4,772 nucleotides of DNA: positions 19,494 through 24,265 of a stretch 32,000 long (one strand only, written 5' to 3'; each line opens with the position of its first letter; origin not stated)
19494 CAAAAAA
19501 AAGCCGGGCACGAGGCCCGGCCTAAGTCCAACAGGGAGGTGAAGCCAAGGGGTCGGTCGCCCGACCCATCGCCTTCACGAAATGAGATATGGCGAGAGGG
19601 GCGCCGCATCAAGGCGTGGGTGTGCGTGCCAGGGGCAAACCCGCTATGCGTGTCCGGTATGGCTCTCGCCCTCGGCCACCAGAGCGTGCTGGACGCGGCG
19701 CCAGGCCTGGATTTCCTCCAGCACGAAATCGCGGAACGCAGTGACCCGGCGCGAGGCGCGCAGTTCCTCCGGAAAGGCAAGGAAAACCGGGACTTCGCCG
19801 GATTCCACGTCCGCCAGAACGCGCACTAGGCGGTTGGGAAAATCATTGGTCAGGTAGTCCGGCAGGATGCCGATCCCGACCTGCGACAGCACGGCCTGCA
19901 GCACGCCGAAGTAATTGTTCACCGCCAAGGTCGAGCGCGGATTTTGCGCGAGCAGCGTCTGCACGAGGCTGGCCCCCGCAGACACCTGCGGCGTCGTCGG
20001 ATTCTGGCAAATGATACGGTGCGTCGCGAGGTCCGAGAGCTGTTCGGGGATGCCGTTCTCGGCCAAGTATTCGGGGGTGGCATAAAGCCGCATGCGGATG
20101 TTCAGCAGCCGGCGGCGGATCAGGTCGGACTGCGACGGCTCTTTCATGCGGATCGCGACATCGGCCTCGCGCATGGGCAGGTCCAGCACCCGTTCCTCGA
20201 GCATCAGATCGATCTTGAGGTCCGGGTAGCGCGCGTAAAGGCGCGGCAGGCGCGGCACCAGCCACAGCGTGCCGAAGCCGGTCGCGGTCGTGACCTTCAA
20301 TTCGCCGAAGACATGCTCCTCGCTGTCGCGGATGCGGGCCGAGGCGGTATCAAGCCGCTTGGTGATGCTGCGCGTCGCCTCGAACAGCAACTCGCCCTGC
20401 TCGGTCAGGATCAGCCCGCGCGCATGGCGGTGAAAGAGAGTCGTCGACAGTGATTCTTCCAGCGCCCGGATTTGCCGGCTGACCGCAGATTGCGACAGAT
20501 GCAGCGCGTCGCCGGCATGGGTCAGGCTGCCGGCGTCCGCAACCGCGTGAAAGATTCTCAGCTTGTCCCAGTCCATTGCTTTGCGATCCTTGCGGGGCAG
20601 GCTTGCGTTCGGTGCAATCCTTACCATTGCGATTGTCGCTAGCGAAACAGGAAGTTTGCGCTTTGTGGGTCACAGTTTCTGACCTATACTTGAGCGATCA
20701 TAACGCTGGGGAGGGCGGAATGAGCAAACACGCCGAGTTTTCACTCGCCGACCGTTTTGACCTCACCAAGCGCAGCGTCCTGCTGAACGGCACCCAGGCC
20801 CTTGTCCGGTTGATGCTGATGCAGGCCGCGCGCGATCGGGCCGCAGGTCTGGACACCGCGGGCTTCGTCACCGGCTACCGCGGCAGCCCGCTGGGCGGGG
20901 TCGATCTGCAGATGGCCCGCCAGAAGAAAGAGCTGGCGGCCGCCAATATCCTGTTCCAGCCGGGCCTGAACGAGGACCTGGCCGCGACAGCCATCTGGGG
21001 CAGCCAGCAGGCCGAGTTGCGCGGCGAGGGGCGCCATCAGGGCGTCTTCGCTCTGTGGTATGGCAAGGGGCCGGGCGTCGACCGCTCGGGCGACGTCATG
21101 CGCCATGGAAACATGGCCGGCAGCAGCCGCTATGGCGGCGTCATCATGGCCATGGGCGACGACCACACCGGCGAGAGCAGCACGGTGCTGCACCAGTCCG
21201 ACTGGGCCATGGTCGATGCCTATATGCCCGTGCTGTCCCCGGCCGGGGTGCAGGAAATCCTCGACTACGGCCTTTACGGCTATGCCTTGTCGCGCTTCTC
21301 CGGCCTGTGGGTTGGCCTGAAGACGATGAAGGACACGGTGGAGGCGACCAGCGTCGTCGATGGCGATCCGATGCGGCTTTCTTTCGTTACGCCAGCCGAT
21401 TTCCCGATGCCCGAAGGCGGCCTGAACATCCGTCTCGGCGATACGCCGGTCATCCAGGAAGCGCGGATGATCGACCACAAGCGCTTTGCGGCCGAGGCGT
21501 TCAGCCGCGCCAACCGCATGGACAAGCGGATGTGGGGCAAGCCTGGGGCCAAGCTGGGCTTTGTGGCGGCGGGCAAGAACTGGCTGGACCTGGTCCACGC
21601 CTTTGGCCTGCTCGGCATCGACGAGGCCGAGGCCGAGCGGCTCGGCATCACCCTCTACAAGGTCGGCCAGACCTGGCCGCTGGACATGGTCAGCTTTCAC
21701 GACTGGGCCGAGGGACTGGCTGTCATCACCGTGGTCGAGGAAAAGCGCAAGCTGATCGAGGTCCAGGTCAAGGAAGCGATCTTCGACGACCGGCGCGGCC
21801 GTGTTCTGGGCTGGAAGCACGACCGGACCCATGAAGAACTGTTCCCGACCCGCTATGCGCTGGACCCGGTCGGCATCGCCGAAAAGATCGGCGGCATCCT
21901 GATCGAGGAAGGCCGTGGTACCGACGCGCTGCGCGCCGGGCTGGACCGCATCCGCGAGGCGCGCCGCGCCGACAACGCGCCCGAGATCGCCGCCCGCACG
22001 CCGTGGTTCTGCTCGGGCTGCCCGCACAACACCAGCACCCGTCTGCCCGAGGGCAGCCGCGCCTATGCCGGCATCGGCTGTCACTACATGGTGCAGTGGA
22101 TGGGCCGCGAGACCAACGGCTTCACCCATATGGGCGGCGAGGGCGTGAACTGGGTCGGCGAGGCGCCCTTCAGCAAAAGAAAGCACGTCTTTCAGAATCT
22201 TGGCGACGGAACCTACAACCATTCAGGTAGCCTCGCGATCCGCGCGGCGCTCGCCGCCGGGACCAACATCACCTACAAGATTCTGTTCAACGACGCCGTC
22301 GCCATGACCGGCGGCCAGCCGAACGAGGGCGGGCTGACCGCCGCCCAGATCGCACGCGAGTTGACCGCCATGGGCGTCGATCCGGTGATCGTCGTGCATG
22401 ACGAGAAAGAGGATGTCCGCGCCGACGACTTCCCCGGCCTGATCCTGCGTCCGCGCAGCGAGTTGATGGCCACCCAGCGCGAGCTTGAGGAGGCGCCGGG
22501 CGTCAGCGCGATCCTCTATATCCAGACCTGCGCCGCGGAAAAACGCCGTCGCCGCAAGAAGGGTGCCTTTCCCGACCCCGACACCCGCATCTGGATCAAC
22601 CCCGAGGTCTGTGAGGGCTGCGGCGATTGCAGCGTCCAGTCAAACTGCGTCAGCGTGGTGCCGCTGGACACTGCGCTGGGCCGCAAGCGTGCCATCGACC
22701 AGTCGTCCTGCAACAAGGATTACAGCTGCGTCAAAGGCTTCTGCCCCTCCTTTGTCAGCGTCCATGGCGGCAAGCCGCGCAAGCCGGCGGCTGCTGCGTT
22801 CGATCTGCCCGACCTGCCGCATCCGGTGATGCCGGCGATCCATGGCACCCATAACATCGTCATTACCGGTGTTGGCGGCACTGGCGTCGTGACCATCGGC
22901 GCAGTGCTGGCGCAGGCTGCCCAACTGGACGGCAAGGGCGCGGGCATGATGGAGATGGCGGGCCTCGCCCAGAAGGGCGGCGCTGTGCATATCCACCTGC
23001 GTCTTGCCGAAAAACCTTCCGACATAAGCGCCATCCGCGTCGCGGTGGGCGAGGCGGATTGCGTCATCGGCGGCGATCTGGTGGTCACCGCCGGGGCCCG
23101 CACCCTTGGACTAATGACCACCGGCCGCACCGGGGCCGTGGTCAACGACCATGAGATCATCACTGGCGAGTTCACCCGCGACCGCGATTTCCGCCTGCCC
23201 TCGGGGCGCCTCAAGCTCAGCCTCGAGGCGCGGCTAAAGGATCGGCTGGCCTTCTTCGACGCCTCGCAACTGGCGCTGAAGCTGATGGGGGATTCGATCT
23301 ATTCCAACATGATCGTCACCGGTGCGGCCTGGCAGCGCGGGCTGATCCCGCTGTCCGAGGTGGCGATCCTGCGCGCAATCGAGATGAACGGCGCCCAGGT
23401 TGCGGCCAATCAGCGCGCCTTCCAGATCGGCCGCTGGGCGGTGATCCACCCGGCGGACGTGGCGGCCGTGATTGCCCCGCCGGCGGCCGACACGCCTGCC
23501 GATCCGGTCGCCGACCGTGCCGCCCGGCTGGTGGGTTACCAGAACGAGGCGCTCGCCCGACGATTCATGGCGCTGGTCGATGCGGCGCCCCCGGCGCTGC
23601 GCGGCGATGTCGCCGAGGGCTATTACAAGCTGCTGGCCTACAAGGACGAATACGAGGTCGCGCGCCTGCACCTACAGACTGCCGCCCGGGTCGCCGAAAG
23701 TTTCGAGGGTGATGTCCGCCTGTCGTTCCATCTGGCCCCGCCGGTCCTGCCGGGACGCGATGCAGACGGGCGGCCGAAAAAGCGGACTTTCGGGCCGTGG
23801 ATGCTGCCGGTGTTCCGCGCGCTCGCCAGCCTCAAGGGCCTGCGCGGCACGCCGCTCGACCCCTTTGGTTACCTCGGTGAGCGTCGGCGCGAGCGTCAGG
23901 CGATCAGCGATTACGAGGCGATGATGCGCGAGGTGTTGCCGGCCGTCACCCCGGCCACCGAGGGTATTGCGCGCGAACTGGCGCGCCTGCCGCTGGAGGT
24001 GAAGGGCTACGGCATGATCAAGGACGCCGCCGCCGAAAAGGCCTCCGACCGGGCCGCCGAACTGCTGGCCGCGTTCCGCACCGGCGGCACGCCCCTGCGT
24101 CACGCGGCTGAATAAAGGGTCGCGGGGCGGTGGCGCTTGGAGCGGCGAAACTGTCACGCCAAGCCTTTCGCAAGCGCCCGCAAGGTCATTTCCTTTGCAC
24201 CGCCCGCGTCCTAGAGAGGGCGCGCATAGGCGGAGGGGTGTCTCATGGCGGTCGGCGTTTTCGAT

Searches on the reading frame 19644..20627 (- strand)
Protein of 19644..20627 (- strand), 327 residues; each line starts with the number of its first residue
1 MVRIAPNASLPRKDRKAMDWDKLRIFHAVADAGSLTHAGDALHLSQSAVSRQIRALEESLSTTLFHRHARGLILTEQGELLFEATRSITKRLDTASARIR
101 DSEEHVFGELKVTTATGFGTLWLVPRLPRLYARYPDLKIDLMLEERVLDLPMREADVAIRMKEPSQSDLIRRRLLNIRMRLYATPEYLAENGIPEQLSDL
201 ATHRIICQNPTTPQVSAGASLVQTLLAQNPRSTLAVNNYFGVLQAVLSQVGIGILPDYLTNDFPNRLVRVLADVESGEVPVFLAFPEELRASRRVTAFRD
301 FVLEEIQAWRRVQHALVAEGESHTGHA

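Call 7: search_protein_families(library=pfam, proteins=[window:19644-20627:-])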
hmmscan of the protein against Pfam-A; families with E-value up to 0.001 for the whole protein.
window:19644-20627:- (327 aa): 2 families
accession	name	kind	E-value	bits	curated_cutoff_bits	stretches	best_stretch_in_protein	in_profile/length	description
PF03466.25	LysR_substrate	-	5.6e-34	117.8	28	1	107-305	5-207/209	LysR substrate binding domain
PF00126.33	HTH_1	-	2.7e-23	82.1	26.6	1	20-79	1-60/60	Bacterial regulatory helix-turn-helix protein, lysR family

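Call 32: find_related_loci(query=window:19644-20627:-, collection=metagenome_contigs, flank=3000)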
Query window:19644-20627:- (327 aa) in metagenome_contigs; peptide patterns used: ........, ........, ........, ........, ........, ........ (x = any residue, [..] = any of these).
600 stretches matched a pattern (row limit reached: there are more); 510 encode a relative of the query (tblastn E <= 1e-3); the best 80 are kept; 80 distinct loci.
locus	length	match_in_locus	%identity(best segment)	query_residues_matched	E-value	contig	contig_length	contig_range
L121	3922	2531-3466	81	1-313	3e-173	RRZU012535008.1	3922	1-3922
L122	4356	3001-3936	81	1-313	7e-171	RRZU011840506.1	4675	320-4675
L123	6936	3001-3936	80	1-313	2e-165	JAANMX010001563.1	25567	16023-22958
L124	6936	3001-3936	79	1-313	3e-163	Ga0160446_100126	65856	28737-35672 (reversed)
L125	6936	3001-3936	78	1-313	3e-163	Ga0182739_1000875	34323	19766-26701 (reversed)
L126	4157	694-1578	81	18-313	3e-166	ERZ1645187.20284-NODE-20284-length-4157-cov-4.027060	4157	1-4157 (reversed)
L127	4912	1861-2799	78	2-311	3e-164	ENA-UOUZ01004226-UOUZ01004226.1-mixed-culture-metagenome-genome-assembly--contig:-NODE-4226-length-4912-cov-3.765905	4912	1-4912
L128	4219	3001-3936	77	1-313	4e-163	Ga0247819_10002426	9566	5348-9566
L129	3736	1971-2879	78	17-321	6e-166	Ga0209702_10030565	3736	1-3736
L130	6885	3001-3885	80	18-313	2e-159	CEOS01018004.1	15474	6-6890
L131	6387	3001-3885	80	18-313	2e-159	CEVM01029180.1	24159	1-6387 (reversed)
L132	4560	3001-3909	78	10-313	2e-160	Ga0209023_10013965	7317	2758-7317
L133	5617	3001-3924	77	6-311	2e-159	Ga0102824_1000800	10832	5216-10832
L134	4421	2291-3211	78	8-313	3e-162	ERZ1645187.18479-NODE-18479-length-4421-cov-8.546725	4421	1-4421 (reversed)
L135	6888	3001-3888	79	17-313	7e-158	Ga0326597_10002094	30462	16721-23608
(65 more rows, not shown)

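Call 41: search_protein_families(library=ncbifam, proteins=[window:19644-20627:-], max_evalue=0.00001)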
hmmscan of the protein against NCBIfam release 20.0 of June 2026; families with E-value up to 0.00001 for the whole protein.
window:19644-20627:- (327 aa): 52 families (the best 25 are shown)
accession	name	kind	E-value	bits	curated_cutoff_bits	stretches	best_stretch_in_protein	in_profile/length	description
NF040888.1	trans_reg_YafC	equivalog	7.6e-46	156.3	470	1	20-305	5-292/293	DNA-binding transcriptional regulator YafC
NF008352.0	PRK11139.1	subfamily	2.3e-43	148.4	288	1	22-311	10-297/305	transcriptional regulator GcvA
TIGR03418.1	chol_sulf_TF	equivalog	6.5e-39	133.7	324.8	1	19-305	2-291/291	choline sulfate utilization transcriptional regulator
TIGR03339.1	phn_lysR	subfamily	1.4e-29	103.3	341.1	1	22-265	1-243/279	aminoethylphosphonate catabolism associated LysR family transcriptional regulator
NF007315.1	PRK09801.1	equivalog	2e-29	102.6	398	1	23-206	11-194/301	L-tartrate utilization transcriptional activator TtdR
NF007491.0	PRK10086.1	equivalog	2.7e-29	102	316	1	17-204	16-201/313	DNA-binding transcriptional regulator DsdC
NF008416.0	PRK11242.1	equivalog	1.3e-25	90.4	277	1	22-206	5-193/300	transcriptional regulator CynR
NF040786.1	LysR_Sec_metab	equivalog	5.7e-25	87.9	250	1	18-301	1-293/298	selenium metabolism-associated LysR family transcriptional regulator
TIGR02036.1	dsdC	equivalog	1.5e-21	76.7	352.4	1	19-205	9-193/302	DNA-binding transcriptional regulator DsdC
NF045990.1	TransRegCbbRRhodb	equivalog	1.7e-21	76.6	450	1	17-258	5-250/304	LysR family regulator CbbR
NF011573.0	PRK14997.1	equivalog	4.7e-21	75.2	380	1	19-203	5-191/303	LysR family transcriptional regulator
NF041130.1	PenR_Burk_TF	exception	1.6e-20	73.5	625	1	15-198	5-186/292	beta-lactamase transcriptional regulator PenR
NF053705.1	TransRegGltCGpos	equivalog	4.7e-20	72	350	1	18-173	1-159/300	glutamate biosynthesis transcriptional regulator GltC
NF008722.0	PRK11716.1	equivalog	8.2e-20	71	246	1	18-259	1-245/293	HTH-type transcriptional activator IlvY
NF007917.1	PRK10632.1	equivalog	1.5e-19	70.3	425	1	23-204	7-188/303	HTH-type transcriptional activator AaeR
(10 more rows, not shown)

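Call 43: find_homologous_proteins(query=window:19644-20627:-, max_evalue=1e-20)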
Query window:19644-20627:- (327 aa): 8000 proteins with E <= 1e-20 among 8000 candidates; the best 120 are listed.
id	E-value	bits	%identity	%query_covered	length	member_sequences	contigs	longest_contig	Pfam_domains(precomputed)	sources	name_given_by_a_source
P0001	1.2e-198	677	100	95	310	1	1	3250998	PF00126.34,PF03466.26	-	-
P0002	4.1e-187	639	88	100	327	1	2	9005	PF00126.34,PF03466.26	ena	-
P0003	1.0e-181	621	87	100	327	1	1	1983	PF00126.34,PF03466.26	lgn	-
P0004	1.7e-177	607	88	95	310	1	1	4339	PF00126.34,PF03466.26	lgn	-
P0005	3.5e-175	599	87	95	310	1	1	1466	PF00126.34,PF03466.26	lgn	-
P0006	9.4e-173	591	88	95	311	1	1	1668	PF00126.34,PF03466.26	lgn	-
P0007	5.9e-172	589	86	95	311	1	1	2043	PF00126.34,PF03466.26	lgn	-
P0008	1.1e-171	588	87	95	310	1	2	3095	PF00126.34,PF03466.26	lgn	-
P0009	6.4e-169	579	84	94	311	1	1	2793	PF00126.34,PF03466.26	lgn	-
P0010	7.7e-169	579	85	94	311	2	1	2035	PF00126.34,PF03466.26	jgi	-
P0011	6.0e-166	569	83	95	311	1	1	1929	PF00126.34,PF03466.26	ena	-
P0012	9.9e-165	565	80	100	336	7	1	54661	PF00126.34,PF03466.26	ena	-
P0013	3.2e-163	560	82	95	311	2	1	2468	PF00126.34,PF03466.26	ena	-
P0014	4.6e-159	547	82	94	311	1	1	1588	PF00126.34,PF03466.26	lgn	-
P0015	3.9e-157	540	84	91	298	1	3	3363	PF00126.34,PF03466.26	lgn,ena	-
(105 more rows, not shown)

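Call 71: search_solved_structures(query=window:19644-20576:-, max_evalue=1e-10)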
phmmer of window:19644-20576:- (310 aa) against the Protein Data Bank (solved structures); distinct sequences matched with E-value up to 1e-10: 13.
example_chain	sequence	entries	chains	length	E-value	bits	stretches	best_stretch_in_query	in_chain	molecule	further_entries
9hh1_A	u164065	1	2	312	1.8e-73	250.5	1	1-293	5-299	Transcriptional regulator, LysR family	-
3mz1_A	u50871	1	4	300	3e-30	108.7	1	6-288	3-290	Putative transcriptional regulator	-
3hhg_A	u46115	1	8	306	3.6e-30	108.4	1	4-289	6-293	Transcriptional regulator, LysR family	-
3szp_A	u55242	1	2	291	1.1e-29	106.9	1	2-286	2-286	Transcriptional regulator, LysR family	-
3t1b_A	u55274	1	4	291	2.1e-29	105.9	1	2-286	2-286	Transcriptional regulator, LysR family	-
8y6u_H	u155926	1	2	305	4.4e-18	68.8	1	5-287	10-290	Glycine cleavage system transcriptional activator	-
3hhf_B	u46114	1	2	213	6.4e-16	61.7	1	91-289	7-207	Transcriptional regulator, LysR family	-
5y2v_A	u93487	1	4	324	5.1e-13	52.2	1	5-167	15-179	Rubisco operon transcriptional regulator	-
5fhk_A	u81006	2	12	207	5.4e-13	52.1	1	90-286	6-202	LysR family transcriptional regulator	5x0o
5x0n_A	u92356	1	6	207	7.2e-13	51.7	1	90-286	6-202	LysR family transcriptional regulator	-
7yhj_A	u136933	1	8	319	2.3e-12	50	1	1-180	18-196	Probable HTH-type transcriptional regulator LrhA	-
22xo_A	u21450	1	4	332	2.4e-12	50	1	1-180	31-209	Probable HTH-type transcriptional regulator LrhA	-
5z72_A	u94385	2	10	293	3.1e-12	49.6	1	5-125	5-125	CcpC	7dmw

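Call 73: search_solved_structures(query=window:19644-20576:-, max_evalue=1e-40, show_alignments=1)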
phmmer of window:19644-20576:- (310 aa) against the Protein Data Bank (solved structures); distinct sequences matched with E-value up to 1e-40: 1.
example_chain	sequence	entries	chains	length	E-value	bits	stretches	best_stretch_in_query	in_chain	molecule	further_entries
9hh1_A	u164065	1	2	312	1.8e-73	250.5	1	1-293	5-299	Transcriptional regulator, LysR family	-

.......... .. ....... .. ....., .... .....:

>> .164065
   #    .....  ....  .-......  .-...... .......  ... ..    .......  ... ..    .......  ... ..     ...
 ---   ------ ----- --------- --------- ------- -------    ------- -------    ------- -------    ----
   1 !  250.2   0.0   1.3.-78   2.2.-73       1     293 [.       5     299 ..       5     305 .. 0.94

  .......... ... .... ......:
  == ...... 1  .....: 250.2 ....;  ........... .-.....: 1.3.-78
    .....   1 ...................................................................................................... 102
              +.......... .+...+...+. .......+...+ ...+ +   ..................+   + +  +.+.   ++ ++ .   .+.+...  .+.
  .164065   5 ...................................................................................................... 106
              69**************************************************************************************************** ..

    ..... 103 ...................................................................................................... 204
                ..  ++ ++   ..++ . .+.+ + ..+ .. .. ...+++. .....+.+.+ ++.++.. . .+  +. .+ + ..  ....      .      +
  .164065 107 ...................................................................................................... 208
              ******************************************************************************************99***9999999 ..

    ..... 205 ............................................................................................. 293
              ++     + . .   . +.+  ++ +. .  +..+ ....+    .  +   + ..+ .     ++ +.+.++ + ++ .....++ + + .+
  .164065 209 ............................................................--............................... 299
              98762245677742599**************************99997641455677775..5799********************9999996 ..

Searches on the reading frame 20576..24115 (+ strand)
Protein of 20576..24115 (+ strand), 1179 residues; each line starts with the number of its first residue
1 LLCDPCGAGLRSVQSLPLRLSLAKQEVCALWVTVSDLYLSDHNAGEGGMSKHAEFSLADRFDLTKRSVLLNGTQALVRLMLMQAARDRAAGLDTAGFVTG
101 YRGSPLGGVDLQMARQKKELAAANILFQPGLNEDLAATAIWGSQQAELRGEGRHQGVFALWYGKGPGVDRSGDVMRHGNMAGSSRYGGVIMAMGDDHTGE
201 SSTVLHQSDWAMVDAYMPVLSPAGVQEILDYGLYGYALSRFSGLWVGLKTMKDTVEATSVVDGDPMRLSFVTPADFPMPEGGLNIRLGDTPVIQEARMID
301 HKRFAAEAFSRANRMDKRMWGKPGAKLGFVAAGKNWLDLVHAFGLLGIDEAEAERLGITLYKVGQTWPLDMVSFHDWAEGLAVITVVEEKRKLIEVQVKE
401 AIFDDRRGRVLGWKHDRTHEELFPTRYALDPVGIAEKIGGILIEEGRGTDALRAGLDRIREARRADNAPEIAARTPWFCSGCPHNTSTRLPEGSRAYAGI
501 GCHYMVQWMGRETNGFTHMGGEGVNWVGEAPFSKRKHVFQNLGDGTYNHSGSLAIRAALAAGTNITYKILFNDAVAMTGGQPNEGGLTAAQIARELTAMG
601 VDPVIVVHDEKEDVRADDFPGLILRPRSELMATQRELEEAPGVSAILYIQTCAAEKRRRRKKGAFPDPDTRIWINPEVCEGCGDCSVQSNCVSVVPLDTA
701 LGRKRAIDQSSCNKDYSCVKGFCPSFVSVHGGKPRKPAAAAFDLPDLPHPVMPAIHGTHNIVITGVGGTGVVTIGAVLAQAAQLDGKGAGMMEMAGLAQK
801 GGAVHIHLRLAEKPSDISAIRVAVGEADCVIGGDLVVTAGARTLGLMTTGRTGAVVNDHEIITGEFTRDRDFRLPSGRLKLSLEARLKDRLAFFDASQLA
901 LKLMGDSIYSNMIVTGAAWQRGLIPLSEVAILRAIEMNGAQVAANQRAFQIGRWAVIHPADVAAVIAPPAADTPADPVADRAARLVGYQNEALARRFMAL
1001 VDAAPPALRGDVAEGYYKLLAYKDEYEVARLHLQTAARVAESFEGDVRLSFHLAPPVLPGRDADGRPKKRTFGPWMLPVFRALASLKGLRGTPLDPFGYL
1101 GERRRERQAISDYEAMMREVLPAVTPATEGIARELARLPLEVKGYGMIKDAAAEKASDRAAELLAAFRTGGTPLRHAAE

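Call 59: search_protein_families(library=pfam, proteins=[window:20576-24115:+])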
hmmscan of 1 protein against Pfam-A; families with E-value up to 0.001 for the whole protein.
window:20576-24115:+ (1179 aa): 2 families
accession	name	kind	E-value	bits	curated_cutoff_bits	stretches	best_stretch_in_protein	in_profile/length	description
PF20169.3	DUF6537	-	2.9e-58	197.5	27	1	976-1161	3-202/203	Family of unknown function (DUF6537)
PF01558.24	POR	-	4.6e-17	63.2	27.4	1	767-952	1-171/173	Pyruvate ferredoxin/flavodoxin oxidoreductase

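Call 63: search_protein_families(library=ncbifam, proteins=[window:20720-24115:+], max_evalue=1e-10)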
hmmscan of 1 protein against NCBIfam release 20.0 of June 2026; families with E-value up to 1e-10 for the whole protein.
window:20720-24115:+ (1131 aa): 12 families
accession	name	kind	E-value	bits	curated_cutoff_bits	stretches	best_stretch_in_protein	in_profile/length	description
NF009589.0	PRK13030.1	subfamily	0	1453.7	816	1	4-1121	13-1159/1170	indolepyruvate ferredoxin oxidoreductase family protein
NF009588.0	PRK13029.1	subfamily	0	1441.3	952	1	3-1123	12-1180/1196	indolepyruvate ferredoxin oxidoreductase family protein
TIGR03336.1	IOR_alpha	equivalog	1.2e-23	83.3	650.9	1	108-672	69-588/595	indolepyruvate ferredoxin oxidoreductase subunit alpha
NF005322.0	PRK06853.1-2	equivalog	9.8e-20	71.2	237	1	710-908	5-193/197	indolepyruvate oxidoreductase subunit beta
TIGR03334.1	IOR_beta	equivalog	2.1e-15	57.2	205.8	1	712-905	2-188/189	indolepyruvate ferredoxin oxidoreductase subunit beta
NF005323.0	PRK06853.1-3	equivalog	2.1e-15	57.2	238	1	710-908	6-195/197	indolepyruvate oxidoreductase subunit beta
NF006179.0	PRK08312.1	subfamily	1.2e-13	51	348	1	712-994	13-289/514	indolepyruvate oxidoreductase subunit beta family protein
NF005324.0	PRK06853.1-4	equivalog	5.9e-13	49.1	222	1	711-906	3-187/196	indolepyruvate oxidoreductase subunit beta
NF004917.0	PRK06274.1-3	equivalog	5.5e-12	46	284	1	711-902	3-187/203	indolepyruvate oxidoreductase subunit beta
NF005326.0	PRK06853.1-6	equivalog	1.2e-11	44.8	348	1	711-904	4-192/202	indolepyruvate oxidoreductase subunit beta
NF005327.0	PRK06853.2-1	equivalog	2.1e-11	44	242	1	712-811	5-98/194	indolepyruvate oxidoreductase subunit beta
NF005325.0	PRK06853.1-5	equivalog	5e-11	42.7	230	1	710-905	3-188/192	indolepyruvate oxidoreductase subunit beta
